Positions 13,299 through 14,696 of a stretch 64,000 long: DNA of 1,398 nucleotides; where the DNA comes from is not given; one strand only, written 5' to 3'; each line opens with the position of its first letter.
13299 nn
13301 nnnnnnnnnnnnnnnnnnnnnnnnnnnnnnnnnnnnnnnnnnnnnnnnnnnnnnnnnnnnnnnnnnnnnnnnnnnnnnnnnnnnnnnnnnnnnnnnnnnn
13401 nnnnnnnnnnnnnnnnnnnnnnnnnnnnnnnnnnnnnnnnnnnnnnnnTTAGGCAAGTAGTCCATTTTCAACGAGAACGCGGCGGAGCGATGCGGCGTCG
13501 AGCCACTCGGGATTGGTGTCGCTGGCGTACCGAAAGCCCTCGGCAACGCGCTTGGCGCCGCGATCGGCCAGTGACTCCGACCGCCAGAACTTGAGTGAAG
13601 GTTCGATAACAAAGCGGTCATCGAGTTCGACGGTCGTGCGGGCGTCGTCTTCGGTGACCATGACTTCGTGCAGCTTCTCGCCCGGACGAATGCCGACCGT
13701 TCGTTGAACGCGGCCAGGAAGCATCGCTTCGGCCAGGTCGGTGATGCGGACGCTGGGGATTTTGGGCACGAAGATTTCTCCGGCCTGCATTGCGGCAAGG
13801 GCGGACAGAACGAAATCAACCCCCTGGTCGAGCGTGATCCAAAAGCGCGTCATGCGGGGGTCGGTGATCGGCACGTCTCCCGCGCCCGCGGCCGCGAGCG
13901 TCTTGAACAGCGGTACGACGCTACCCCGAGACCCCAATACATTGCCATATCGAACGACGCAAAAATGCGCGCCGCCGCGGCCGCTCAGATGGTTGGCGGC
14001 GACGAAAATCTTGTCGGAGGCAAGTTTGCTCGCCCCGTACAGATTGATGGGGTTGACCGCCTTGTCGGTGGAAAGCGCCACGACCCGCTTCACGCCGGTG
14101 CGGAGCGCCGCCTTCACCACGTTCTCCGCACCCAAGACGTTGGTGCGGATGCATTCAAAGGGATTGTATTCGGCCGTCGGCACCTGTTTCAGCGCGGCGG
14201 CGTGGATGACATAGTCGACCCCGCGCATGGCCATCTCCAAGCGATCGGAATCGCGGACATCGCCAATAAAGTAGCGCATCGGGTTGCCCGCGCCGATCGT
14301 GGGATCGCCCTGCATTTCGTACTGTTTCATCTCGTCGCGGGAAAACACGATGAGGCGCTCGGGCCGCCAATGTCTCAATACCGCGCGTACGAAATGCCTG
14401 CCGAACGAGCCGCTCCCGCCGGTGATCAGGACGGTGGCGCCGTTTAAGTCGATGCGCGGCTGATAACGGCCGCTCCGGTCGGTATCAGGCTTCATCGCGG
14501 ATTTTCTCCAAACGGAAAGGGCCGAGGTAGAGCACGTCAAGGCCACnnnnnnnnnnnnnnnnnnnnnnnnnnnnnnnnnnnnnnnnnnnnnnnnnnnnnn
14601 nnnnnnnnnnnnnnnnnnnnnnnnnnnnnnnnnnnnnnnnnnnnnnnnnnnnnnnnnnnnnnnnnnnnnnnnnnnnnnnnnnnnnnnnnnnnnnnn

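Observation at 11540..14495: PseB-type dehydratase plus RmlD-like 4-reductase next to NeuB, but no aminotransferase or acetyltransferase anywhere in the locus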

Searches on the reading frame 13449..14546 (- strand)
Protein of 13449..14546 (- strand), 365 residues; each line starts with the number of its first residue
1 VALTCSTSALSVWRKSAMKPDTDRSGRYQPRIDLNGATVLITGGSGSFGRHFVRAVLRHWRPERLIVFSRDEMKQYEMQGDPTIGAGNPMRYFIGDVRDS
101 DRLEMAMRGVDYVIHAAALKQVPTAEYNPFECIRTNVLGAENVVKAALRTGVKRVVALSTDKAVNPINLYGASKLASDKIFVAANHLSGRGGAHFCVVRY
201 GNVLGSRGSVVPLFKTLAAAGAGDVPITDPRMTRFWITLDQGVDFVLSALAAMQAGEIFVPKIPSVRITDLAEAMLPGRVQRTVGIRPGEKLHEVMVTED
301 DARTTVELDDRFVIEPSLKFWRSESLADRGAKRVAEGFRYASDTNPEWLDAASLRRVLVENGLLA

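Call 6: search_protein_families(library=pfam, proteins=[window:13449-14546:-], max_evalue=0.001)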
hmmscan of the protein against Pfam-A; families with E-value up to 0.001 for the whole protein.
window:13449-14546:- (365 aa): 10 families
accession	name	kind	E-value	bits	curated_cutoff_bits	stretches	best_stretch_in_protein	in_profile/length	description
PF02719.21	Polysacc_synt_2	-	4.6e-102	341.6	20.2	1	39-315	1-292/293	Polysaccharide biosynthesis protein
PF01370.27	Epimerase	-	8.4e-27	94.6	20.9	1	39-259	1-237/240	NAD dependent epimerase/dehydratase family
PF01073.25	3Beta_HSD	-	3.7e-16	59.4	22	1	40-166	1-122/280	3-beta hydroxysteroid dehydrogenase/isomerase family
PF16363.11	GDP_Man_Dehyd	-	3.7e-14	53.4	27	1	40-310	1-295/332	GDP-mannose 4,6 dehydratase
PF04321.23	RmlD_sub_bind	-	1.5e-10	41.1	27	1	38-208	2-156/287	RmlD substrate binding domain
PF13460.12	NAD_binding_10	-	2.8e-09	37.6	27.2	1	43-164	1-102/184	NAD(P)H-binding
PF07993.18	NAD_binding_4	-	2.2e-07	30.7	20.1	0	102-166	81-142/258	Male sterility protein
PF05368.20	NmrA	-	2.4e-05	24.5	27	1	38-156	4-103/298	NmrA-like family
PF08659.16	KR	-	6.1e-05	23.5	22.6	1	37-117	1-89/180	KR domain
PF00106.31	adh_short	-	0.00029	20.8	26.6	1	38-181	2-160/195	short chain dehydrogenase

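Call 13: search_protein_families(library=ncbifam, proteins=[window:13449-14546:-], max_evalue=0.00001)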
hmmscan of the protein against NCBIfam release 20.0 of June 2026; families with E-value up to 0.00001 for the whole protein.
window:13449-14546:- (365 aa): 16 families
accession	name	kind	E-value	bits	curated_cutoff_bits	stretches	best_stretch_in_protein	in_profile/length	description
TIGR03589.1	PseB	equivalog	4.1e-154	512.3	407.75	1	34-356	2-322/324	UDP-N-acetylglucosamine 4,6-dehydratase (inverting)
TIGR04130.1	FnlA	equivalog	2.5e-73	246.9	730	1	36-359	4-326/337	UDP-N-acetylglucosamine 4,6-dehydratase/5-epimerase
TIGR04180.1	EDH_00030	hypoth_equivalog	1.1e-16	60.8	475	1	39-162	1-123/297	NAD-dependent 4,6-dehydratase LegB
TIGR03466.1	HpnA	hypoth_equivalog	1e-14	54.2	367.65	1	38-163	2-116/327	hopanoid-associated sugar epimerase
TIGR01179.1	galE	equivalog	6.2e-14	51.6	262.3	1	39-207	2-180/332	UDP-glucose 4-epimerase GalE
TIGR01214.1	rmlD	equivalog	2.2e-11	43.4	224.05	1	38-185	1-139/285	dTDP-4-dehydrorhamnose reductase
NF052578.1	StrlDmthSdmBMthl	equivalog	3.6e-11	43.4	600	1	38-174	2-126/328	sterol demethylase protein SdmB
NF042422.1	oxyalk_red_OleD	equivalog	2.3e-10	40.4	580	1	39-162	3-112/329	2-alkyl-3-oxoalkanoate reductase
TIGR01181.1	dTDP_gluc_dehyt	equivalog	6.6e-10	38.6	365.1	1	39-164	2-129/321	dTDP-glucose 4,6-dehydratase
NF041293.1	G6PDh_Azf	equivalog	9.5e-10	38.3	400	1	38-165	4-120/252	NAD-dependent glucose-6-phosphate dehydrogenase Azf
TIGR01746.1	Thioester-redct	subfamily_domain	2.5e-08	33.5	213.35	0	108-205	87-197/371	thioester reductase domain-containing protein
NF007956.0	PRK10675.1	subfamily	1.8e-07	30.6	394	1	38-159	2-123/338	UDP-glucose 4-epimerase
NF042423.1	oxyalk_red_Shew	equivalog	2.7e-07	30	580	1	38-161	10-119/331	2-alkyl-3-oxoalkanoate reductase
TIGR02622.1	CDP_4_6_dhtase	equivalog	4.8e-07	29.2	278.45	1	38-164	6-133/352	CDP-glucose 4,6-dehydratase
TIGR02197.1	heptose_epim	equivalog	5.3e-07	29.1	274.6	1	39-207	1-174/316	ADP-glyceromanno-heptose 6-epimerase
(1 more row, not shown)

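Call 31: search_dna_similar(query=window:13449-14495:-, collection=plasmids, mode=protein, max_rows=15)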
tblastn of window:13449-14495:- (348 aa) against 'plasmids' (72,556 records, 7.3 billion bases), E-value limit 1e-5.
Records with a match: 1008; places in all: 1269; records where one place covers at least 80% of the query: 408.
Best place of each record, by identity: 60-80% 16; <60% 992.
By first word of the organism name: Rhizobium 138; Ralstonia 132; Streptomyces 106; Bacillus 99; Sinorhizobium 84; Phaeobacter 58; Priestia 41; Azospirillum 31; Shigella 21; Ensifer 16; and 121 more.
By predicted mobility (MOB-suite, as given by PLSDB): non-mobilizable 648; mobilizable 224; conjugative 136.
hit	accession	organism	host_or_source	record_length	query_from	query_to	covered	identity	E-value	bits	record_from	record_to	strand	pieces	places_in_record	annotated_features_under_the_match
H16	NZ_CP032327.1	Azospirillum argentinense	soil sample,Agricultural field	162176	2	343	98%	66.2%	6e-145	459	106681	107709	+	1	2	pseB: UDP-N-acetylglucosamine 4,6-dehydratase (inverting)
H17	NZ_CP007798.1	Azospirillum argentinense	Triticum aestivum L.,Root,wheat ...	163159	2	343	98%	65.9%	2e-144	457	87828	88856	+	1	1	pseB: UDP-N-acetylglucosamine 4,6-dehydratase (inverting)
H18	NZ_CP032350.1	Azospirillum brasilense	soil sample,Agricultural field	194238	17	343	94%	68.8%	1e-145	461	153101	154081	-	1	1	pseB: UDP-N-acetylglucosamine 4,6-dehydratase (inverting)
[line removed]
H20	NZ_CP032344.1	Azospirillum brasilense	soil sample,Agricultural field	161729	17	343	94%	68.8%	4e-145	459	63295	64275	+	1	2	pseB: UDP-N-acetylglucosamine 4,6-dehydratase (inverting)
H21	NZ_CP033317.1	Azospirillum brasilense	rhizosphere soil of Digitaria ...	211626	17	343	94%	68.8%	4e-145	459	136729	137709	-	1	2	pseB: UDP-N-acetylglucosamine 4,6-dehydratase (inverting)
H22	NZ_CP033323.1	Azospirillum brasilense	rhizosphere soil of Cynodon ...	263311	17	343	94%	68.8%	4e-145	459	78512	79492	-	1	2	pseB: UDP-N-acetylglucosamine 4,6-dehydratase (inverting)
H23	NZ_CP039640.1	Azospirillum sp. TSH100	soil,soil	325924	17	343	94%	68.8%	9e-145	459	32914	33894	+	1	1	pseB: UDP-N-acetylglucosamine 4,6-dehydratase (inverting)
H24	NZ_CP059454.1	Azospirillum brasilense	Prokaryotes,soil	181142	17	343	94%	68.2%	1e-144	459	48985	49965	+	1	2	pseB: UDP-N-acetylglucosamine 4,6-dehydratase (inverting)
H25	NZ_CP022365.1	Azospirillum sp. TSH58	single cell,paddy soils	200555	17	343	94%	68.2%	2e-144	458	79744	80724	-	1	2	pseB: UDP-N-acetylglucosamine 4,6-dehydratase (inverting)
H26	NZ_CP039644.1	Azospirillum sp. TSA2s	Soil,rice paddy soil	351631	17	343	94%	68.2%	3e-142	451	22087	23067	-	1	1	pseB: UDP-N-acetylglucosamine 4,6-dehydratase (inverting)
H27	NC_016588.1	Azospirillum lipoferum 4B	-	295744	17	343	94%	67.9%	5e-143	454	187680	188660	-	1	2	pseB: UDP-N-acetylglucosamine 4,6-dehydratase (inverting)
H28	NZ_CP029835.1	Azospirillum ramasamyi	single cell,Cow dung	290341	17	343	94%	67.9%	3e-142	451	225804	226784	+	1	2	pseB: UDP-N-acetylglucosamine 4,6-dehydratase (inverting)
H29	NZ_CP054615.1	Azospirillum oryzae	cell culture,soil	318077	17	343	94%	67.6%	1e-142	452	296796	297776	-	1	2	pseB: UDP-N-acetylglucosamine 4,6-dehydratase (inverting)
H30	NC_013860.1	Azospirillum sp. B510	-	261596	17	343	94%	66.4%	4e-140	446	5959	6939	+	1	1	pseB: UDP-N-acetylglucosamine 4,6-dehydratase (inverting)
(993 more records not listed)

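Call 32: get_annotated_region(hit=H18, flank=9000)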
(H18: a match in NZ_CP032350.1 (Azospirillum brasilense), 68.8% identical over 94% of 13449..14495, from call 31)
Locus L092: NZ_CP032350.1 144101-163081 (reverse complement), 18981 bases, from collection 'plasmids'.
description: Azospirillum brasilense strain MTCC4039 plasmid p5, complete sequence
organism: Azospirillum brasilense (NCBI taxid 192)
taxonomy: Bacteria; Pseudomonadota; Alphaproteobacteria; Rhodospirillales; Azospirillaceae; Azospirillum; Azospirillum brasilense
host: -; source: soil sample,Agricultural field; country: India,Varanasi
typing (MOB-suite, as given by PLSDB): non-mobilizable; replicon rep_cluster_771
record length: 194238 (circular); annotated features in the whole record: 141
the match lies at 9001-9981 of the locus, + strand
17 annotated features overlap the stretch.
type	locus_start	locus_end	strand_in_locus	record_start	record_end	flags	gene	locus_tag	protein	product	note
CDS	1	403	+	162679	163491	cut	-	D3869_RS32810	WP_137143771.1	uridine kinase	-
CDS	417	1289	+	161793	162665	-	-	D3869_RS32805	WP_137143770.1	molybdenum storage protein subunit alpha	-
CDS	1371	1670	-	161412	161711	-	-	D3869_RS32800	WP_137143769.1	hypothetical protein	-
CDS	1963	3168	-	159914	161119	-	-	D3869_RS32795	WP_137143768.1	glycosyltransferase family 4 protein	-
CDS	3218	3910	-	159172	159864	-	-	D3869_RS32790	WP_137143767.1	VTT domain-containing protein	-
CDS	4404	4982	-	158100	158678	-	-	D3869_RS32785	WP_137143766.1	NUDIX hydrolase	-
CDS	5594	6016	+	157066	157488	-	-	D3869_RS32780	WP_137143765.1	tripartite tricarboxylate transporter TctB family protein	-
CDS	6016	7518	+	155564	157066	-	-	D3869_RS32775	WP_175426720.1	tripartite tricarboxylate transporter permease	-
CDS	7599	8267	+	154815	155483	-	-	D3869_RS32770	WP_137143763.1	4-carboxy-4-hydroxy-2-oxoadipate aldolase/oxaloacetate decarboxylase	-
CDS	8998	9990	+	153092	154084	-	pseB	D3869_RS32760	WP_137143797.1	UDP-N-acetylglucosamine 4,6-dehydratase (inverting)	-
CDS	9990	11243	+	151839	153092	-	pseC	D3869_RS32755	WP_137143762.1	UDP-4-amino-4, 6-dideoxy-N-acetyl-beta-L-altrosamine transaminase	-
CDS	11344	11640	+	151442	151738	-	-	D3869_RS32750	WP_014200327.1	hypothetical protein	-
CDS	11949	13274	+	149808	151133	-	-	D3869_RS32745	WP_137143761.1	UDP-glucose/GDP-mannose dehydrogenase family protein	-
CDS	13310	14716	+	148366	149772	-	-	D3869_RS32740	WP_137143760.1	phosphoglucomutase/phosphomannomutase PgmG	-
CDS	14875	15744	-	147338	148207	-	-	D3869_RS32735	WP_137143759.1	ParB/RepB/Spo0J family partition protein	GO:0007059 - chromosome segregation [Evidence IEA]; GO:0000910 - cytokinesis [Evidence IEA]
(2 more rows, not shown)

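Call 101: search_solved_structures(query=window:13449-14495:-, max_evalue=1e-20)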
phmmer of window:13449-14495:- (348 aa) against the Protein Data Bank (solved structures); distinct sequences matched with E-value up to 1e-20: 11.
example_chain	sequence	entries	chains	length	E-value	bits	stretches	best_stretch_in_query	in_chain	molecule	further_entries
2gn4_A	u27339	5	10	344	9.1e-115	386.5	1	17-340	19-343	UDP-GlcNAc C6 dehydratase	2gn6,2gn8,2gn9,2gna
3vvb_A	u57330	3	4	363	1.9e-65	224.3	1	20-328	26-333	CapE | Capsular polysaccharide synthesis enzyme Cap8E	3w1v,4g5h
3vvc_A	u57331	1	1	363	6.9e-65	222.5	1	20-328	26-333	Capsular polysaccharide synthesis enzyme Cap8E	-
4j2o_A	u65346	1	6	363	1.3e-64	221.6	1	20-342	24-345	UDP-N-acetylglucosamine 4,6-dehydratase/5-epimerase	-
6bwc_A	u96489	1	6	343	3.7e-64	220.1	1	20-346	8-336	Polysaccharide biosynthesis protein CapD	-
4tqg_A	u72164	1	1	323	7e-41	143.6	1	17-300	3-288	Putative dTDP-d-glucose 4 6-dehydratase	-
5bjy_A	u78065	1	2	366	2e-34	122.4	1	18-290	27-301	WlaL protein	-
5bju_A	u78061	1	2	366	2.5e-33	118.7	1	18-290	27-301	WlaL protein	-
5bjw_A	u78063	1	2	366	9.2e-33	116.9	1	18-290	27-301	WlaL protein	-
5bjx_A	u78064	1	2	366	1.3e-32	116.4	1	18-290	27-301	WlaL protein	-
5bjv_A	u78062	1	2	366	8.7e-32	113.7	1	18-290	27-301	WlaL protein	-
